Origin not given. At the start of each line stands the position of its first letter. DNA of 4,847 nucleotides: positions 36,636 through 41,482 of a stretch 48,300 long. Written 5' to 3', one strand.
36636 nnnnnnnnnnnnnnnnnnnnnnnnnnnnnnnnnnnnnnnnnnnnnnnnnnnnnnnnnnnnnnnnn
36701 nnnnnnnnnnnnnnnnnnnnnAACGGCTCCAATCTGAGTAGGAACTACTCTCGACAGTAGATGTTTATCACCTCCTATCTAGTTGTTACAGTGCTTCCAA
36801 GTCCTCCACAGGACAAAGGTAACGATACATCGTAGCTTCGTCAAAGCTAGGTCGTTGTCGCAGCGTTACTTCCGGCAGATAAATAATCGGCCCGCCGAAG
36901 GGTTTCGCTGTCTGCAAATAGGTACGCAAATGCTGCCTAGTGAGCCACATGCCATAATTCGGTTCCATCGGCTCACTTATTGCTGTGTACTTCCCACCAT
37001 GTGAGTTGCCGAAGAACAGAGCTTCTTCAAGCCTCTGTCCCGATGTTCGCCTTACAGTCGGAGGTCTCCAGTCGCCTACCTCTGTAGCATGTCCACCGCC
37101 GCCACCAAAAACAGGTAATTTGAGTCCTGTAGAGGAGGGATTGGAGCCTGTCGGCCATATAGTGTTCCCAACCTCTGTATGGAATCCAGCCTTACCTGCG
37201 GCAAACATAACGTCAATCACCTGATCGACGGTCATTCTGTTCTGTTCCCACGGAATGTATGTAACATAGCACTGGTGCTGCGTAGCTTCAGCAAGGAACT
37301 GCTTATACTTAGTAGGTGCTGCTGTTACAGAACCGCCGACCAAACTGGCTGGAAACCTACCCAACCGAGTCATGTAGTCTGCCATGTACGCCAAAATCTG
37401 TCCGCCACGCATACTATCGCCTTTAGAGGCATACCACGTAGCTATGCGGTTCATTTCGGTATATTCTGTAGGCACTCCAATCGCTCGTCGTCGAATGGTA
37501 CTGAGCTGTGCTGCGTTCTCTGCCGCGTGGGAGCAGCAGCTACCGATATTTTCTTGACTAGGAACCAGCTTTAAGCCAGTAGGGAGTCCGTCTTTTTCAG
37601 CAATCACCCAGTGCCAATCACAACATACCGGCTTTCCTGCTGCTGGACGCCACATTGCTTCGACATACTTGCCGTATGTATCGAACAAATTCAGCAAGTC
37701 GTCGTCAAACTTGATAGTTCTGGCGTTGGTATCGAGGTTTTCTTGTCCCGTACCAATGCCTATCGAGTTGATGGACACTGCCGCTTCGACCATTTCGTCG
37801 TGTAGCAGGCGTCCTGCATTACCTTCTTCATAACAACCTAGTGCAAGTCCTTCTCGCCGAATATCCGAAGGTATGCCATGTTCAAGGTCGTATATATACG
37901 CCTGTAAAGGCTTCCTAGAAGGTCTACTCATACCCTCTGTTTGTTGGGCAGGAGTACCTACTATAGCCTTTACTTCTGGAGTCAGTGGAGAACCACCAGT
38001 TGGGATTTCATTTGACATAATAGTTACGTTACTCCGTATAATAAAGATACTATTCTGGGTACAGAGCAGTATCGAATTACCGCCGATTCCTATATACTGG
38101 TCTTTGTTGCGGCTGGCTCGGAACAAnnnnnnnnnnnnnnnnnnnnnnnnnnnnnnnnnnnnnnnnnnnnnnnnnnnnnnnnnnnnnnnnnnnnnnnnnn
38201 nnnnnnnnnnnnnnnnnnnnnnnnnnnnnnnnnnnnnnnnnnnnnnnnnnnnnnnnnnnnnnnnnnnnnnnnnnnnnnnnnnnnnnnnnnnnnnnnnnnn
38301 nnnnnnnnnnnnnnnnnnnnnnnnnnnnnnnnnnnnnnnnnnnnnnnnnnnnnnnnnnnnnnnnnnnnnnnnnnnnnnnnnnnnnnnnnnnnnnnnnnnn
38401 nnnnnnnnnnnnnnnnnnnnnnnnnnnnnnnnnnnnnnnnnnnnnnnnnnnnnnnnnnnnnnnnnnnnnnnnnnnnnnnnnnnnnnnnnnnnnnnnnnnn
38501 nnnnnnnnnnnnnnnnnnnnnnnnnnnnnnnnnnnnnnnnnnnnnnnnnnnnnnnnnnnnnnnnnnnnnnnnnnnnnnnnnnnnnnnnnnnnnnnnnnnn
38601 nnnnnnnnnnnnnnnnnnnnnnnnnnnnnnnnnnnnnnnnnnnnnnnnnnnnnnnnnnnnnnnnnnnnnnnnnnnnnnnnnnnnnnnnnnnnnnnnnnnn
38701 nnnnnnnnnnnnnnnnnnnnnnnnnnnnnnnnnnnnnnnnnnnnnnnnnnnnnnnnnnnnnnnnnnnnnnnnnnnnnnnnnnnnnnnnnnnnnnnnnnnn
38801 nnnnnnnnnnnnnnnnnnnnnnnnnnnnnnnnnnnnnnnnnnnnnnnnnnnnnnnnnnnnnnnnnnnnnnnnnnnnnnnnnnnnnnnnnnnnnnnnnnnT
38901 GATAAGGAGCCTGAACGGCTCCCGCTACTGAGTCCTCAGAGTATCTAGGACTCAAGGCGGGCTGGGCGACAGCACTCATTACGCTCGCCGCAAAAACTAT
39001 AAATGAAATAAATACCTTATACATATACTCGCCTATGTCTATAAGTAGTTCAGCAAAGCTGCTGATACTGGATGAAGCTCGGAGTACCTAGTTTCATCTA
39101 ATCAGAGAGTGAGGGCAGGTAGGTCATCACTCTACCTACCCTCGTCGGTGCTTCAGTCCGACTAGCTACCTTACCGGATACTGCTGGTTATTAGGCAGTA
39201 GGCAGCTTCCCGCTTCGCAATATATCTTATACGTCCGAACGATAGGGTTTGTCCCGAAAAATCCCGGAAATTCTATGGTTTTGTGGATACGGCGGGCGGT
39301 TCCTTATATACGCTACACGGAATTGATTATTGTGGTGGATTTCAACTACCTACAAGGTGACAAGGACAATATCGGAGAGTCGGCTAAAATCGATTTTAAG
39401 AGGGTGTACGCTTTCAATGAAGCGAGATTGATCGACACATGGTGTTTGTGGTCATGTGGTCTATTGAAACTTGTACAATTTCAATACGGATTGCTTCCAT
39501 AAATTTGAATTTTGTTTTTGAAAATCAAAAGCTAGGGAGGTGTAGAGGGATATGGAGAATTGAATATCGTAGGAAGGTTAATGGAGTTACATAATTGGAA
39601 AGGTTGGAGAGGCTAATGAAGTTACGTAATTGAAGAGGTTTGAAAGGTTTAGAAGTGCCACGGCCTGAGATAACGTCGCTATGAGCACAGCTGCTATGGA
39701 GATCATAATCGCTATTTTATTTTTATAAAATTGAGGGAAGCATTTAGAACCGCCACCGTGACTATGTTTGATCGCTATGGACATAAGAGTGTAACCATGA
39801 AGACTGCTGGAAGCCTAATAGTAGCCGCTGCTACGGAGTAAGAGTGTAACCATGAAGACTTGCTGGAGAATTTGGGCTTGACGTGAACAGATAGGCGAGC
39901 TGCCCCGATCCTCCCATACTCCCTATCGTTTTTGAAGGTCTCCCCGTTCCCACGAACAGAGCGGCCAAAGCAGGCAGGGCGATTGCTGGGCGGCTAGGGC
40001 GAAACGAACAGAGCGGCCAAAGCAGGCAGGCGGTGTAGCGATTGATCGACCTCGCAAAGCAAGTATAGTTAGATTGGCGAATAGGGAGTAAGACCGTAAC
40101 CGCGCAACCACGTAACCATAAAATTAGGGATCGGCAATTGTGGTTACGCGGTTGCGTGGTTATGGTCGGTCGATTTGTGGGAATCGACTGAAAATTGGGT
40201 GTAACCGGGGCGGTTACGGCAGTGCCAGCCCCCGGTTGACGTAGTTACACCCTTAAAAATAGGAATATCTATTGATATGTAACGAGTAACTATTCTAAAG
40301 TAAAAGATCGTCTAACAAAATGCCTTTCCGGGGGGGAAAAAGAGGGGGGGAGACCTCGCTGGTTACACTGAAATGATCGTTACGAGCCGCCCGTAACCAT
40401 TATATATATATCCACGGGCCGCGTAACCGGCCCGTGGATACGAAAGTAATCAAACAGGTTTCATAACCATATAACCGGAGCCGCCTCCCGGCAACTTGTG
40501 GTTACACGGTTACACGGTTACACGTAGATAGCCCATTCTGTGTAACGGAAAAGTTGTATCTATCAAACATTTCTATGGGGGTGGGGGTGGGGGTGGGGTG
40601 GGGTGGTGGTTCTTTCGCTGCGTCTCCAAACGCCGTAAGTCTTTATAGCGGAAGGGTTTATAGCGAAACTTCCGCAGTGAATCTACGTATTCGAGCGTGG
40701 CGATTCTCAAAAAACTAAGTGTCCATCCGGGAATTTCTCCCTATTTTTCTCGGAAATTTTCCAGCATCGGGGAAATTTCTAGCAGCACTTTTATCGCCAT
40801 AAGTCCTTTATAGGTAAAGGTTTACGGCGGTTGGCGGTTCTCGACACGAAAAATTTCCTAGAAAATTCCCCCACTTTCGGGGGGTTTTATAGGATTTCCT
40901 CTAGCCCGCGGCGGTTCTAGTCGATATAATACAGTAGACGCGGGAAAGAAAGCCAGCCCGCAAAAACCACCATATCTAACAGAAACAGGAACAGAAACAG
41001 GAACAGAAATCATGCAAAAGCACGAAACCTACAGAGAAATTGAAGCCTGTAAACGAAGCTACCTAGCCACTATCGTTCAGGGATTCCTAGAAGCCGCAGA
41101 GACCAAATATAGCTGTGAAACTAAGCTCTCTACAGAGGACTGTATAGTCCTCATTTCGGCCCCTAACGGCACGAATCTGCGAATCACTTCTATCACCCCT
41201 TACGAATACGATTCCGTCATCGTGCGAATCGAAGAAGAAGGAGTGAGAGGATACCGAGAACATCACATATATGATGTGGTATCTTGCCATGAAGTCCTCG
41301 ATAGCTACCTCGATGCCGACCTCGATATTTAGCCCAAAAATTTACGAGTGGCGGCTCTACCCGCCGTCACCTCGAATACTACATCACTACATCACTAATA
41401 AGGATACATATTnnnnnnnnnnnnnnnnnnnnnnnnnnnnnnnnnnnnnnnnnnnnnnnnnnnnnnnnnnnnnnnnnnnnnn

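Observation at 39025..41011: About 2 kb ORF-poor divergent control region in an otherwise tightly packed phage genome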

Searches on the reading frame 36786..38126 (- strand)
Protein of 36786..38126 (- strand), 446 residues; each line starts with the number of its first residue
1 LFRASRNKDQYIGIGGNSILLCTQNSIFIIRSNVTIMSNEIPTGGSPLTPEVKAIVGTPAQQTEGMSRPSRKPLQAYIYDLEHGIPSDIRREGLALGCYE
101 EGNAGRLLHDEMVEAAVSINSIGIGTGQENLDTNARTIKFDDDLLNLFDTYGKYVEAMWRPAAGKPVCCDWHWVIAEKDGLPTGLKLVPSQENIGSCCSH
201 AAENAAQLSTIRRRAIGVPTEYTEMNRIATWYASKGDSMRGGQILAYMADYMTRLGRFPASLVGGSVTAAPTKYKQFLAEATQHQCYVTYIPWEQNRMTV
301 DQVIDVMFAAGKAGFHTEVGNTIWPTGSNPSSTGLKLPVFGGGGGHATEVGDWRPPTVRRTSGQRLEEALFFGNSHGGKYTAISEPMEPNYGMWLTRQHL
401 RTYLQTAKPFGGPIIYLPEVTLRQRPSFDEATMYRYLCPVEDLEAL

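Call 11: search_protein_families(library=pfam, proteins=[window:36786-38126:-], max_evalue=0.01)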
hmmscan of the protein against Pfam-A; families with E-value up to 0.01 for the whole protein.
window:36786-38126:- (446 aa): 0 families

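Call 12: search_protein_families(library=phrogs, proteins=[window:36786-38126:-], max_evalue=0.01)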
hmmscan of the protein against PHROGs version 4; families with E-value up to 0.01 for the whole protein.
window:36786-38126:- (446 aa): 0 families

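Call 14: find_related_loci(query=window:36786-38126:-, collection=viral_contigs, flank=10000)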
Query window:36786-38126:- (446 aa) in viral_contigs; peptide patterns used: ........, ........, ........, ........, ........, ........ (x = any residue, [..] = any of these).
2 stretches matched a pattern, but none encodes a relative of the query by tblastn (E <= 1e-3).

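Call 17: find_homologous_proteins(query=window:36786-38018:-, max_evalue=0.001)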
Query window:36786-38018:- (410 aa): 4 proteins with E <= 0.001 among 6454 candidates.
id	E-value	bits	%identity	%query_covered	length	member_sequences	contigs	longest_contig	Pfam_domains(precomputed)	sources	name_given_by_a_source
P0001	3.6e-285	963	100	100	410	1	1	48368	-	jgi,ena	-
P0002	9.1e-118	412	55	80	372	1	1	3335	-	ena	-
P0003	3.4e-112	393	52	85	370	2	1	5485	-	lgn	-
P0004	2.1e-109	384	52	82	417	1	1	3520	-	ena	-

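Call 18: find_encoding_contigs(protein=P0002, flank=10000)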
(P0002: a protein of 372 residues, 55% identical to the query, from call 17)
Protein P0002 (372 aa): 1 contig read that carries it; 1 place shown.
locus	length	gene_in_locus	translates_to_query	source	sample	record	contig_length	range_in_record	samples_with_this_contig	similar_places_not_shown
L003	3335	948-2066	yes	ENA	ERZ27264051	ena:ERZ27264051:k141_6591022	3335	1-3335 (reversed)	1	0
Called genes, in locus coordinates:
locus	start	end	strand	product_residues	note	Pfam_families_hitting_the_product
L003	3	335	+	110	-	?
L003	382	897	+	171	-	-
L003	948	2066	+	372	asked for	-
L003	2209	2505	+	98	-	-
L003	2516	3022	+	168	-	-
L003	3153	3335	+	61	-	?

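Call 19: find_encoding_contigs(protein=P0003, flank=10000)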
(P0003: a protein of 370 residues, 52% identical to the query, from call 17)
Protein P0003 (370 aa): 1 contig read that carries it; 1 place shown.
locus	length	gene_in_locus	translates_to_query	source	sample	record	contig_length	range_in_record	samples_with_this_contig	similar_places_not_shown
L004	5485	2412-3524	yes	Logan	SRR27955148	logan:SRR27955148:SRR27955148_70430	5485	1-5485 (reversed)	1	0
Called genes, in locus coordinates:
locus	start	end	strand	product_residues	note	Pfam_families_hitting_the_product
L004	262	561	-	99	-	-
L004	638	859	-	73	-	-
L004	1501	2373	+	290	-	-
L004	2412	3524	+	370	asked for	-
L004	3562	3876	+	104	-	-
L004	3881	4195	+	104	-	-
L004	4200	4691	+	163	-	-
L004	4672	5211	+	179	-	-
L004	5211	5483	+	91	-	?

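Call 20: find_encoding_contigs(protein=P0004, flank=10000)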
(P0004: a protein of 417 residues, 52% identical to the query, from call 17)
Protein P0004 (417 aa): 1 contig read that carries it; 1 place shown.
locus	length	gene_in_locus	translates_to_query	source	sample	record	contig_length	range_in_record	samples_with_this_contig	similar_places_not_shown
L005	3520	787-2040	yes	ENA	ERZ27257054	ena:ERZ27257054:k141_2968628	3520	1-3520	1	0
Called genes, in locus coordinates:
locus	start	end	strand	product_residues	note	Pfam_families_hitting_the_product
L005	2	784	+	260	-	?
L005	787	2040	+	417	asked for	-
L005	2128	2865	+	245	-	-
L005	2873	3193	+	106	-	PF16083:Phage_holin_3_3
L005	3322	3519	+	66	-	?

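Call 27: find_related_loci(query=A1, collection=viral_contigs, flank=10000)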
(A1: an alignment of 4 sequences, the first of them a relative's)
Query A1 (410 aa) in viral_contigs; peptide patterns used: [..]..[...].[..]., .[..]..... (x = any residue, [..] = any of these).
54 stretches matched a pattern, but none encodes a relative of the query by tblastn (E <= 1e-3).

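Call 28: find_related_loci(query=A1, collection=metagenome_contigs, flank=10000)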
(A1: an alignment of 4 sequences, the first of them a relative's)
Query A1 (410 aa) in metagenome_contigs; peptide patterns used: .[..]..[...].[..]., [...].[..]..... (x = any residue, [..] = any of these).
170 stretches matched a pattern; 4 encode a relative of the query (tblastn E <= 1e-3); 4 distinct loci.
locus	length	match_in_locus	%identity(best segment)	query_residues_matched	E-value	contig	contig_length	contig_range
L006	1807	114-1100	55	74-403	1e-132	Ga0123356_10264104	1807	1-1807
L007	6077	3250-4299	52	61-410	6e-118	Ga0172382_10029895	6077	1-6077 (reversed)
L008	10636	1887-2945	51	50-403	7e-115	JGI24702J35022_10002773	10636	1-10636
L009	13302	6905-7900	51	74-403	1e-104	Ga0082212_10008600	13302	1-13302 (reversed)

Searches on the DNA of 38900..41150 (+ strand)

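Call 8: search_dna_similar(query=window:38900-41100:+, collection=phages, mode=distant, max_rows=20)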
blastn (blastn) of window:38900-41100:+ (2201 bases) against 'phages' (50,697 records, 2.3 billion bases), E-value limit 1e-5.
No match.

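Call 35: search_rna_families(source=window, start=38900, end=41150, threshold=evalue, max_evalue=5)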
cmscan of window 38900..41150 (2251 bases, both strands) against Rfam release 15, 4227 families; matches with E-value up to 5: 3.
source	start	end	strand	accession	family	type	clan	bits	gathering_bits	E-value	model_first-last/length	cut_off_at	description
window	40091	40174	+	RF03704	MIR4380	Gene; miRNA;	-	21.2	83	0.5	1-82/82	no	MIR4380 microRNA precursor family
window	40166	40247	-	RF01467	rli36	Gene; sRNA;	-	21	50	1.9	1-84/84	no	Listeria sRNA rli36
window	39108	39161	-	RF01124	sR36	Gene; snRNA; snoRNA; CD-box;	-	15.3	55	0.88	1-55/55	no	Small nucleolar RNA sR36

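Call 107: search_dna_similar(query=window:39025-41011:+, collection=plasmids, mode=distant, max_rows=10)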
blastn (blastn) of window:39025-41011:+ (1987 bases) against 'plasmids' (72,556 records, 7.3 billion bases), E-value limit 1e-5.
No match.

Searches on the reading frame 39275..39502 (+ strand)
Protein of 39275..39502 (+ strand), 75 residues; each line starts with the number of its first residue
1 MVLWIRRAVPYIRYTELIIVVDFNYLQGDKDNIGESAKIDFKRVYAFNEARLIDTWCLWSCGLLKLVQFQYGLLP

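Call 57: search_protein_families(library=phrogs, proteins=[window:39275-39502:+], max_evalue=0.1)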
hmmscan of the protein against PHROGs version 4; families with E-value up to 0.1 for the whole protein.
window:39275-39502:+ (75 aa): 2 families
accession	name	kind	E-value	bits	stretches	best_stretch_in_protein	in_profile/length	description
phrog_20837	-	unknown function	0.071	14.3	0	17-48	28-59/75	-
phrog_20241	-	unknown function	0.089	13.8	0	11-32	33-53/55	-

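Call 74: search_protein_representatives(protein=window:39275-39499:+)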
Query: 75 residues. Proteins with E-value up to 0.001 (for the whole library): 2; up to 1e-10: 1; up to 1e-30: 1. The best 2 are listed.
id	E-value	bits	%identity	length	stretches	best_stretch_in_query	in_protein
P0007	2.0e-37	142.3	100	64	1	1-64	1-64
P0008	3.0e-04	36.8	38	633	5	2-31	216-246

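Call 75: find_encoding_contigs(protein=P0007, flank=10000)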
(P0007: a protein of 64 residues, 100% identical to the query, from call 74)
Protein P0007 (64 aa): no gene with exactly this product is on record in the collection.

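Call 113: search_protein_families(library=pfam, proteins=[window:39275-39499:+], max_evalue=0.05)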
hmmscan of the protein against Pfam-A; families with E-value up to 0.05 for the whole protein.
window:39275-39499:+ (75 aa): 0 families

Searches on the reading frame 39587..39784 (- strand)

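Call 57: search_protein_families(library=phrogs, proteins=[window:39587-39784:-], max_evalue=0.1)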
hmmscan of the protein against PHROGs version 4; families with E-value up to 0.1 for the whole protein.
window:39587-39784:- (65 aa): 2 families
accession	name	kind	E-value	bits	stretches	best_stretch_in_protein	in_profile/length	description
phrog_28130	-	unknown function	0.076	13.9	1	16-63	90-136/162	-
phrog_8321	-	unknown function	0.093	14.2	0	15-54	38-77/82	-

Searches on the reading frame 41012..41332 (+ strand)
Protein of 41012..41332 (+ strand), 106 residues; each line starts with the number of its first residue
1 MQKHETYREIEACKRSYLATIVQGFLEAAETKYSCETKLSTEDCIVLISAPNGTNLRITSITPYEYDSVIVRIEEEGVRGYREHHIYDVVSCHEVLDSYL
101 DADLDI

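Call 11: search_protein_families(library=pfam, proteins=[window:41012-41332:+], max_evalue=0.01)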
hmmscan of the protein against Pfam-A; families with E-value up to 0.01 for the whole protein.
window:41012-41332:+ (106 aa): 0 families

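Call 12: search_protein_families(library=phrogs, proteins=[window:41012-41332:+], max_evalue=0.01)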
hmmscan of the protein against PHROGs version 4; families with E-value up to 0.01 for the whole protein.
window:41012-41332:+ (106 aa): 0 families

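Call 15: find_encoding_contigs(protein=window:41012-41332:+, flank=10000, max_places=10)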
Protein window:41012-41332:+ (106 aa): 1 contig read that carries it; 1 place shown.
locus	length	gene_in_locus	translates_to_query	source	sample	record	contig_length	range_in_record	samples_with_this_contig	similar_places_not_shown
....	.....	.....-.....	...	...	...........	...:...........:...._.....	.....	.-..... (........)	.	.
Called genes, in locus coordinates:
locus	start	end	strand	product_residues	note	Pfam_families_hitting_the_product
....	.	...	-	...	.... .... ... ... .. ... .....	-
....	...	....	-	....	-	-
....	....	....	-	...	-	-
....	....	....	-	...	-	-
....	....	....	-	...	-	-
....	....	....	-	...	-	-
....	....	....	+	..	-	-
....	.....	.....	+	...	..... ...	-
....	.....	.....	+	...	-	-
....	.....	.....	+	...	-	-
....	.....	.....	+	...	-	-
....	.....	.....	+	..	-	-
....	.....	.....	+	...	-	-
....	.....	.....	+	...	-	-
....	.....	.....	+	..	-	-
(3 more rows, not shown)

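Call 77: list_cluster_members(proteins=[P0007, window:39275-39499:+, window:41012-41329:+])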
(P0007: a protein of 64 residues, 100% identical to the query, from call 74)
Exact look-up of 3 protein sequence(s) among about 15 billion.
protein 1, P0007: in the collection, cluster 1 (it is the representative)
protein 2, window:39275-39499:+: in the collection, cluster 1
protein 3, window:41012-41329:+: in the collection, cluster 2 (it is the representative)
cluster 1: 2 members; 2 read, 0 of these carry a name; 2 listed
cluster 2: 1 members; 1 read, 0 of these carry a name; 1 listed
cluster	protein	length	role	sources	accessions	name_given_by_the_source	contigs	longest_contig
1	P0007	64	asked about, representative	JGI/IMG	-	-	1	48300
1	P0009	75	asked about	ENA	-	-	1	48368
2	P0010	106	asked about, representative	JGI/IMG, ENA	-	-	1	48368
